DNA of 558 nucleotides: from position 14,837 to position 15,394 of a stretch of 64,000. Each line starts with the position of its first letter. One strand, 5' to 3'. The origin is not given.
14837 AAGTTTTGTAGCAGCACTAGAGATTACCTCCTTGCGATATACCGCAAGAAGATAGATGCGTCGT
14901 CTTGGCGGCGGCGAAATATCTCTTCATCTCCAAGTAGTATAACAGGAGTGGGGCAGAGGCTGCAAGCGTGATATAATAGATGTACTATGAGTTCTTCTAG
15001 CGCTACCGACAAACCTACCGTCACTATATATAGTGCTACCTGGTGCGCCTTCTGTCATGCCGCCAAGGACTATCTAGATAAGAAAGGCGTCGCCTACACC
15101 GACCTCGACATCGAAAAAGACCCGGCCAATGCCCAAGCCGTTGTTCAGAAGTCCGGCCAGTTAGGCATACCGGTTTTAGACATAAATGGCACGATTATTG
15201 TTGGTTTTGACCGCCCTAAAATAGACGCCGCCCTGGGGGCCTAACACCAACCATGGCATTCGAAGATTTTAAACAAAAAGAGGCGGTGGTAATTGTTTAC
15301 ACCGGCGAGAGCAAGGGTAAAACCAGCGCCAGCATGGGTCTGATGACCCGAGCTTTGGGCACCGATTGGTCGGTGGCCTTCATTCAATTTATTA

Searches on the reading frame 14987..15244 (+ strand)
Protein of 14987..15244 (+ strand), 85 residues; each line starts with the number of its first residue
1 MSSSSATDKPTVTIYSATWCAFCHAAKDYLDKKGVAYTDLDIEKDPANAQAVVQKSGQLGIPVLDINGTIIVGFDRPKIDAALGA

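Call 67: search_protein_families(library=ncbifam, proteins=[window:14987-15244:+], max_evalue=0.001)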
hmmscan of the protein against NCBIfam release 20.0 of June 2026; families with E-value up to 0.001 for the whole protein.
window:14987-15244:+ (85 aa): 14 families
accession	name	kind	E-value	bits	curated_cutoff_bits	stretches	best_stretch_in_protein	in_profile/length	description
TIGR02196.1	GlrX_YruB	hypoth_equivalog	6.1e-27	93.9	88.55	1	11-83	1-73/74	glutaredoxin-like protein, YruB-family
TIGR02200.1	GlrX_actino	hypoth_equivalog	4.4e-14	52.6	89.5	1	11-67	1-58/77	mycoredoxin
NF041212.1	Uxx_star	subfamily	1.1e-13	51.2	66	1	12-75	1-65/70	Uxx-star family glutaredoxin-like (seleno)protein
TIGR02181.1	GRX_bact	equivalog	8.6e-13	48.3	90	1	12-75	1-65/80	glutaredoxin 3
NF007923.0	PRK10638.1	equivalog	1e-12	47.9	129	1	11-75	3-67/83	glutaredoxin 3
TIGR02194.1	GlrX_NrdH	subfamily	5.5e-11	42.5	85.75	1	12-79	1-68/72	glutaredoxin-like protein NrdH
NF041211.1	gluta_UXX_star_2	equivalog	1.9e-09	37.4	100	1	12-75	1-65/71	UXX-star (seleno)protein family 2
NF045501.1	HUGP_GUXX-star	exception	3.1e-09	36.7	325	1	8-74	163-230/236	HUGP/GUXX-star fusion selenoprotein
TIGR02190.1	GlrX-dom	hypoth_equivalog_domain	3.2e-09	36.6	99.3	1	5-76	3-73/79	glutaredoxin-family domain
TIGR02180.1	GRX_euk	equivalog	2.1e-07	31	87.25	1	12-75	1-69/84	glutaredoxin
NF041114.2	gluta_UXX_star_1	equivalog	4.2e-07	30.1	72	1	12-74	1-64/70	UXX-star selenoprotein family 1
NF047338.1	gluta_UXX_star_3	exception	4.5e-06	26.6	97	1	12-49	1-38/70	UXX-star (seleno)protein family 3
NF007657.0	PRK10329.1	equivalog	5.6e-06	26.3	131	1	12-74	3-64/81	glutaredoxin-like protein NrdH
TIGR02189.1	GlrX-like_plant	paralog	8.4e-06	25.7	93.8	1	10-75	8-76/99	glutaredoxin-like family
